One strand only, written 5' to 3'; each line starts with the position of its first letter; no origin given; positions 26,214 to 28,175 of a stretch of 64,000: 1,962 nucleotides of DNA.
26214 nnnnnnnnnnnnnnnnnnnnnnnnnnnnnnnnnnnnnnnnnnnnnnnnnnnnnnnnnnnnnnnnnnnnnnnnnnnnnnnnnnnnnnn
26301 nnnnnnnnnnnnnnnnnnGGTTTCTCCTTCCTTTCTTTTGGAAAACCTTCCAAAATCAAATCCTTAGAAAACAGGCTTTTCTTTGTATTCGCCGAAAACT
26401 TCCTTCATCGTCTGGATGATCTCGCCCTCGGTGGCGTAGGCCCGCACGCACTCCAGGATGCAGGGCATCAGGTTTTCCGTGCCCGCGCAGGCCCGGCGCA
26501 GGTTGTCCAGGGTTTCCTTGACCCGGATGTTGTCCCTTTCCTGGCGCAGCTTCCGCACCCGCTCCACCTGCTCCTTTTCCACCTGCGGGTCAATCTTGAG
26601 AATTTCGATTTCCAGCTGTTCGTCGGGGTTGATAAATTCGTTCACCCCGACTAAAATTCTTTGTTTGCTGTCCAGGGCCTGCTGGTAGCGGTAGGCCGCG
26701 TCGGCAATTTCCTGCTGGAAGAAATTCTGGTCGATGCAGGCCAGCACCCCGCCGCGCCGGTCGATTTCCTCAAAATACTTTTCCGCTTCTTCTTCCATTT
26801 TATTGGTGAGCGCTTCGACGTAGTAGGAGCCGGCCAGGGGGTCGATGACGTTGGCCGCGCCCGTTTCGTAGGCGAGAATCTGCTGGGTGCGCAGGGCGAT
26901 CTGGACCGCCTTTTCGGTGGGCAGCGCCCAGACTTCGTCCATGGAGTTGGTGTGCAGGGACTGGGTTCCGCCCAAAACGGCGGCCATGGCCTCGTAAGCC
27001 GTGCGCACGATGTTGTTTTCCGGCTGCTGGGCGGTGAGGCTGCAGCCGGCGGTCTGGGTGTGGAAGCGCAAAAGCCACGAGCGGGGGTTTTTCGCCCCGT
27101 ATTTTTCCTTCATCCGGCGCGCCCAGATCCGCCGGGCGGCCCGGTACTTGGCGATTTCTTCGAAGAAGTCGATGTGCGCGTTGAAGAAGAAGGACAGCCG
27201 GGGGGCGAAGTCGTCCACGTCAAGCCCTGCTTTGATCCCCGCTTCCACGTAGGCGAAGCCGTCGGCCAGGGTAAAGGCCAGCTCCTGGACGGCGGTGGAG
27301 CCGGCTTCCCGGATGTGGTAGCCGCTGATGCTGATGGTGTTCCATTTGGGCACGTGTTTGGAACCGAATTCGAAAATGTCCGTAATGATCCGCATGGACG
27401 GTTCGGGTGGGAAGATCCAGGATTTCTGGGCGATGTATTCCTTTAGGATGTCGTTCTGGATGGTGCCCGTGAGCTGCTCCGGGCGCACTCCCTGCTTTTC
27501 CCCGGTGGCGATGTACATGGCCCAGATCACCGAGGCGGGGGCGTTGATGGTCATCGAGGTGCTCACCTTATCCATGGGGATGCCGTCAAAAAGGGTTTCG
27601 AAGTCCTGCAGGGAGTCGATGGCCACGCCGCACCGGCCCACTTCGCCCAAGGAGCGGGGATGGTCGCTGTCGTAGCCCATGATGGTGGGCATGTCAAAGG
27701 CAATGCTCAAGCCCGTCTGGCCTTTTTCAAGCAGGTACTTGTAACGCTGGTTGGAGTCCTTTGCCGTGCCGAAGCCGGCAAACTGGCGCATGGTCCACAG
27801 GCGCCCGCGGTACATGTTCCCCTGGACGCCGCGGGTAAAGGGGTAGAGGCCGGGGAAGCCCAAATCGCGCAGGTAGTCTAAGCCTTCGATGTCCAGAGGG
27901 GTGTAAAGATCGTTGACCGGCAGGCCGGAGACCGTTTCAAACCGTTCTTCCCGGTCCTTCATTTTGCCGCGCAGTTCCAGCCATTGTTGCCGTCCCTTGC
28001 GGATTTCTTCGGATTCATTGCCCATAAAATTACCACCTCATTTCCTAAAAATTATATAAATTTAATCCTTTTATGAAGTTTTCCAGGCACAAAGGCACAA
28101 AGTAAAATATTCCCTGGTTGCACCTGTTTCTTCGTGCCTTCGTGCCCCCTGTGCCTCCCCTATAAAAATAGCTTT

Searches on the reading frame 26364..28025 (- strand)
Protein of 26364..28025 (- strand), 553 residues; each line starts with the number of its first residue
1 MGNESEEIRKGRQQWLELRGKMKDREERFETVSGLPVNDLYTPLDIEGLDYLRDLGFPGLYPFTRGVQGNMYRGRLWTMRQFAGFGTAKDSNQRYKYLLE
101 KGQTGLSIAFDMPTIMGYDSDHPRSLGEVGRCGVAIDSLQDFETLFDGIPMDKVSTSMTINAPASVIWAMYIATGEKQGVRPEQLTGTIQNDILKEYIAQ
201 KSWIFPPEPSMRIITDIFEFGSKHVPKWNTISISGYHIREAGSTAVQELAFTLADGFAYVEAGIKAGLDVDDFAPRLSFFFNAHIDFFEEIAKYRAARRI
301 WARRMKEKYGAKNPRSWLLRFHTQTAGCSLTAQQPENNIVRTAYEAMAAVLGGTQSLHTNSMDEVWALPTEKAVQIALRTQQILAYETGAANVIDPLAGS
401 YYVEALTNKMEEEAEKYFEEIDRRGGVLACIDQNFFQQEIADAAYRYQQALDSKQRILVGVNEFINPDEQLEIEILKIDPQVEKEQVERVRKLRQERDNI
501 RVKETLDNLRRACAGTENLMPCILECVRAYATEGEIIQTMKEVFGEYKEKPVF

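Call 11: search_protein_families(library=pfam, proteins=[window:26364-28025:-])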
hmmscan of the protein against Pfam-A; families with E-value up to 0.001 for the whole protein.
window:26364-28025:- (553 aa): 1 family
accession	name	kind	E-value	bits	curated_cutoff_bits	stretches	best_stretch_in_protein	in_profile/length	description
PF01642.28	MM_CoA_mutase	-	5.4e-235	781.2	22.1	1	31-545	2-512/512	Methylmalonyl-CoA mutase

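Call 15: find_encoding_contigs(protein=window:26364-28025:-, flank=10000, max_places=6)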
Protein window:26364-28025:- (553 aa): no gene with exactly this product is on record in the collection.

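Call 72: find_homologous_proteins(query=window:26364-28025:-, max_evalue=1e-100)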
Query window:26364-28025:- (553 aa): 8000 proteins with E <= 1e-100 among 8000 candidates; the best 120 are listed.
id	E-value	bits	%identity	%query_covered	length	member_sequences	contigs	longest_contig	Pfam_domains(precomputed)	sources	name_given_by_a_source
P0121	0.0e+0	1267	100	100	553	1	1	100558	PF01642.29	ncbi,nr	ncbi:MAG: methylmalonyl-CoA mutase family protein [Armatimonadetes bacterium]|nr:methylmalonyl-CoA m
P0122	0.0e+0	1243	98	100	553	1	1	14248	PF01642.29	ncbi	-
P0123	0.0e+0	1242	98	100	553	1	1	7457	PF01642.29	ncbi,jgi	-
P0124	0.0e+0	1224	96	100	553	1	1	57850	PF01642.29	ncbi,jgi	ncbi:MAG: methylmalonyl-CoA mutase family protein [Bacillota bacterium]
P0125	0.0e+0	1224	96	100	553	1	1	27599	PF01642.29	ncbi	ncbi:MAG: methylmalonyl-CoA mutase family protein [Bacillota bacterium]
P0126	0.0e+0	1195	94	100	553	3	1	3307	PF01642.29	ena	-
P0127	0.0e+0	1183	92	100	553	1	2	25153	PF01642.29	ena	-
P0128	0.0e+0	1177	92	100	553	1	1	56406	PF01642.29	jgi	jgi:methylmalonyl-CoA mutase N-terminal domain/subunit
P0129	0.0e+0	1174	91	100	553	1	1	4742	PF01642.29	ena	-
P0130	0.0e+0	1139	88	100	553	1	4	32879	PF01642.29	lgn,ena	-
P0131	0.0e+0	1124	88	100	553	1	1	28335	PF01642.29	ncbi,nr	ncbi:MAG: methylmalonyl-CoA mutase family protein [Thermoanaerobacteraceae bacterium]|nr:methylmalon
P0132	0.0e+0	1117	87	100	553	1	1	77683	PF01642.29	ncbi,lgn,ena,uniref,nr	ncbi:acyl-CoA mutase large subunit family protein [Desulfofundulus thermobenzoicus]|uniref:acyl-CoA 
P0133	0.0e+0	1117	88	100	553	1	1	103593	PF01642.29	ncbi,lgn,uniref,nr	ncbi:acyl-CoA mutase large subunit family protein [Desulfofundulus thermosubterraneus]|uniref:Methyl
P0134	0.0e+0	1116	88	100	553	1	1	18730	PF01642.29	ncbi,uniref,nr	ncbi:methylmalonyl-CoA mutase N-terminal domain/subunit [Desulfofundulus luciae]|uniref:Methylmalony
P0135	0.0e+0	1113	87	100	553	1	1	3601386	PF01642.29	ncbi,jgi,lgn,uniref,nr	ncbi:methylmalonyl-CoA mutase, large subunit [Desulfofundulus kuznetsovii DSM 6115]|jgi:methylmalony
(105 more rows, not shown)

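Call 73: find_encoding_contigs(protein=P0122, flank=10000, max_places=1)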
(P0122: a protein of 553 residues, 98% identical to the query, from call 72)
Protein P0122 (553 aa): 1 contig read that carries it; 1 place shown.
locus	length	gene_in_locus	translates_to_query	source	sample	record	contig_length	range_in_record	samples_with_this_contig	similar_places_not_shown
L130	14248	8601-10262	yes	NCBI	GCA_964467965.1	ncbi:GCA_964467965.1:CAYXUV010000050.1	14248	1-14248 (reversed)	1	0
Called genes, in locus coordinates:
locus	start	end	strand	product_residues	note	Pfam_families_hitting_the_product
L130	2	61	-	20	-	?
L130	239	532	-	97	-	PF01910:Thiamine_BP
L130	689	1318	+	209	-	PF05209:MinC_N, PF22642:MinC_N_1, PF03775:MinC_C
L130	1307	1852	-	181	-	PF28549:NDPSase_N, PF00293:NUDIX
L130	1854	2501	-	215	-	PF12654:DUF3786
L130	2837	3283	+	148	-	PF00011:HSP20, PF17886:ArsA_HSP20 (weak)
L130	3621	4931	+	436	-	PF01471:PG_binding_1, PF00704:Glyco_hydro_18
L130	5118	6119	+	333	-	PF09989:DUF2229, PF06050:HGD-D (weak)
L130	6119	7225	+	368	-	PF09989:DUF2229 (weak)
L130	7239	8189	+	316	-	PF01869:BcrAD_BadFG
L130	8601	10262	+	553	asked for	PF01642:MM_CoA_mutase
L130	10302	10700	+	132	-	PF02310:B12-binding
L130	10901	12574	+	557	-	PF00920:ILVD_EDD_N, PF24877:ILV_EDD_C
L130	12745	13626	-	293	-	PF00800:PDT, PF01842:ACT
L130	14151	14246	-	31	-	?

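Call 74: find_encoding_contigs(protein=P0124, flank=10000, max_places=1)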
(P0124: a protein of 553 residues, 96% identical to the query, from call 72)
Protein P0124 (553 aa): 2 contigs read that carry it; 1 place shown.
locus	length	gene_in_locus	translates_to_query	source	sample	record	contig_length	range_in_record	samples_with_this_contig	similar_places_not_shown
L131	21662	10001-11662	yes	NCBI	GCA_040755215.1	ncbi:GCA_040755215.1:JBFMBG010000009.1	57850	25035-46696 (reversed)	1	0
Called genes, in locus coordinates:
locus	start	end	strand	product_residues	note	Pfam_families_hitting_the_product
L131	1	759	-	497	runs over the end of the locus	PF08323:Glyco_transf_5, PF00534:Glycos_transf_1, PF13692:Glyco_trans_1_4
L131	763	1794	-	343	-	PF01087:GalP_UDP_transf, PF16285:DUF4931_N, PF16268:DUF4921, PF02744:GalP_UDP_tr_C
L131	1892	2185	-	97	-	PF01910:Thiamine_BP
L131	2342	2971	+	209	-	PF05209:MinC_N, PF22642:MinC_N_1, PF03775:MinC_C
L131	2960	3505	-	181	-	PF28549:NDPSase_N, PF00293:NUDIX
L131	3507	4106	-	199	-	PF12654:DUF3786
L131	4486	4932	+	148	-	PF00011:HSP20, PF17886:ArsA_HSP20 (weak)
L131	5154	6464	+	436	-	PF01471:PG_binding_1, PF00704:Glyco_hydro_18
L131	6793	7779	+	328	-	PF09989:DUF2229, PF06050:HGD-D (weak)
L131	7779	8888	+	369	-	PF09989:DUF2229 (weak)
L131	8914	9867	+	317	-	PF01869:BcrAD_BadFG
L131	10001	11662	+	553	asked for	PF01642:MM_CoA_mutase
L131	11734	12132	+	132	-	PF02310:B12-binding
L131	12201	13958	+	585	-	PF00989:PAS, PF08448:PAS_4, PF13596:PAS_10, PF13426:PAS_9, PF00989:PAS, PF00158:Sigma54_activat, PF14532:Sigma54_activ_2, PF25601:AAA_lid_14, +7 more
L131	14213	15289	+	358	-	PF02812:ELFV_dehydrog_N, PF00208:ELFV_dehydrog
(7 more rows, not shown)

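Call 75: find_encoding_contigs(protein=P0127, flank=10000, max_places=1)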
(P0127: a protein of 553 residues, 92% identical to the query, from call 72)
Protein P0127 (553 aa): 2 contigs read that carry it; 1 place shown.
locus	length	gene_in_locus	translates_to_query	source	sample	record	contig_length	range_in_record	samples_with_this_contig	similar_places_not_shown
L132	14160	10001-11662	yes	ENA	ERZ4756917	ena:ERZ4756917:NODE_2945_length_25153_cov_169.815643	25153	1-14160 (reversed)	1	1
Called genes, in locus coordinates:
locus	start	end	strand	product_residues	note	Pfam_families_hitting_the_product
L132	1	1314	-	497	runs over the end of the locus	PF08323:Glyco_transf_5, PF13439:Glyco_transf_4 (faint), PF00534:Glycos_transf_1, PF13692:Glyco_trans_1_4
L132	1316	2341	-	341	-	PF01087:GalP_UDP_transf, PF16285:DUF4931_N (weak), PF16268:DUF4921, PF02744:GalP_UDP_tr_C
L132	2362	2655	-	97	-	PF01910:Thiamine_BP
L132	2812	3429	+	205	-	PF05209:MinC_N, PF22642:MinC_N_1, PF03775:MinC_C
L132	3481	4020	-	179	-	PF28549:NDPSase_N, PF00293:NUDIX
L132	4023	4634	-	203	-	PF12654:DUF3786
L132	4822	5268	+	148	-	PF00011:HSP20, PF17886:ArsA_HSP20 (weak)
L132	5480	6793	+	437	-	PF01471:PG_binding_1, PF00704:Glyco_hydro_18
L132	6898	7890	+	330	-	PF09989:DUF2229, PF06050:HGD-D (weak)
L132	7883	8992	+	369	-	PF09989:DUF2229 (weak)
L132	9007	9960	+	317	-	PF01869:BcrAD_BadFG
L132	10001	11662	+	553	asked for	PF01642:MM_CoA_mutase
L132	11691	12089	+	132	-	PF02310:B12-binding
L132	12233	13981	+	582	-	PF00989:PAS, PF08448:PAS_4, PF13596:PAS_10, PF13426:PAS_9, PF00989:PAS, PF00158:Sigma54_activat, PF14532:Sigma54_activ_2, PF25601:AAA_lid_14, +7 more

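Call 76: find_encoding_contigs(protein=P0128, flank=10000, max_places=1)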
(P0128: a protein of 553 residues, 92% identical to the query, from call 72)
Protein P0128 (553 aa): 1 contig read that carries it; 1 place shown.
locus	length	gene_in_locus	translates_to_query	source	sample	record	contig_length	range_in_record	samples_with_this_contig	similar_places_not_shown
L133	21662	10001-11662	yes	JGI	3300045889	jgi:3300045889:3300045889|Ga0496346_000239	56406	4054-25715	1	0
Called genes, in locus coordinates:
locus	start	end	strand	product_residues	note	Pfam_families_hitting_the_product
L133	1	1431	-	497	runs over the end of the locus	PF08323:Glyco_transf_5, PF00534:Glycos_transf_1, PF13692:Glyco_trans_1_4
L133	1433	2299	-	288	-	PF01087:GalP_UDP_transf, PF16285:DUF4931_N, PF16268:DUF4921, PF02744:GalP_UDP_tr_C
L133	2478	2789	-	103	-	PF01910:Thiamine_BP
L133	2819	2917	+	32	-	-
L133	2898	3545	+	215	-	PF05209:MinC_N, PF22642:MinC_N_1, PF03775:MinC_C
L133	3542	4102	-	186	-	PF28549:NDPSase_N, PF00293:NUDIX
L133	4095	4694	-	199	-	PF12654:DUF3786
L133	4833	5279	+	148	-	PF00011:HSP20, PF17886:ArsA_HSP20 (weak)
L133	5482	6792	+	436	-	PF01471:PG_binding_1, PF00704:Glyco_hydro_18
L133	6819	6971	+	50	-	-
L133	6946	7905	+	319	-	PF09989:DUF2229, PF06050:HGD-D (weak)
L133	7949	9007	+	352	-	PF09989:DUF2229 (weak)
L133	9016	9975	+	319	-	PF01869:BcrAD_BadFG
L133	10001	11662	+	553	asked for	PF01642:MM_CoA_mutase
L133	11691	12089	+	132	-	PF02310:B12-binding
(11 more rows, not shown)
